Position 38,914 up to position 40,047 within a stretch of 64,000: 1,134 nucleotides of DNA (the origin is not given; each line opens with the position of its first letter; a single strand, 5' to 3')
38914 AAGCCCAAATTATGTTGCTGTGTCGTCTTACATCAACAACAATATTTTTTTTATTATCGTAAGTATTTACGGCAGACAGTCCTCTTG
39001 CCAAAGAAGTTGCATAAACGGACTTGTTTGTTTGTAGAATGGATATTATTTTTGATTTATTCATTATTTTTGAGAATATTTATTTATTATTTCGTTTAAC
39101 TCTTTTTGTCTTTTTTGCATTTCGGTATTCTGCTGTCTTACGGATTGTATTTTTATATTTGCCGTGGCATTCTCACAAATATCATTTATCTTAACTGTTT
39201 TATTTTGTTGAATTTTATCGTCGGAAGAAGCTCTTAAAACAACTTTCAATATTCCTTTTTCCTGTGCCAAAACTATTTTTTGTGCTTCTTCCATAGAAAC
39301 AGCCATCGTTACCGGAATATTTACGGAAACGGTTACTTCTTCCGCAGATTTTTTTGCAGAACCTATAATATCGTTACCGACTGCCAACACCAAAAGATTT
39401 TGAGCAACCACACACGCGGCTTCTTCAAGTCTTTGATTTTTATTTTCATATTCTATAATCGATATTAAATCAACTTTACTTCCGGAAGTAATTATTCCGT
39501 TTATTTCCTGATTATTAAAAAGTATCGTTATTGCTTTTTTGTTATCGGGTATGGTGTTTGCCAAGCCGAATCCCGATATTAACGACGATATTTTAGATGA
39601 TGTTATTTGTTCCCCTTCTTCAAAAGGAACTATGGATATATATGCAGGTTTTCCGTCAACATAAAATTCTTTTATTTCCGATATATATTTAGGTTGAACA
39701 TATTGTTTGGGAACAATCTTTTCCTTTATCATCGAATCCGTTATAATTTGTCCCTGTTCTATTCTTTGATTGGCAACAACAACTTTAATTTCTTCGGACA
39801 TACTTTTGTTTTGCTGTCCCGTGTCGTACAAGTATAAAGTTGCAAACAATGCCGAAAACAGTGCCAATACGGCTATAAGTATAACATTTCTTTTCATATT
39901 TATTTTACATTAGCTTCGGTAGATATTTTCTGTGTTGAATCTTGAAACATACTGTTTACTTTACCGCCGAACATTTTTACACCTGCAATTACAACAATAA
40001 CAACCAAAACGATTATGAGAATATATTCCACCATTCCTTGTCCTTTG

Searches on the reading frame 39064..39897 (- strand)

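Call 52: search_protein_families(library=pfam, proteins=[window:39064-39897:-], max_evalue=0.01)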
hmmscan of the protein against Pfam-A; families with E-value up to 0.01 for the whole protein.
window:39064-39897:- (277 aa): 1 family
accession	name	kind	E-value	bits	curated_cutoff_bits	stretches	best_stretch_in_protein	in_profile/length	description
PF16976.10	RcpC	-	1.2e-16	61.1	28.8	1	111-222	2-114/114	Flp pilus assembly protein RcpC/CpaB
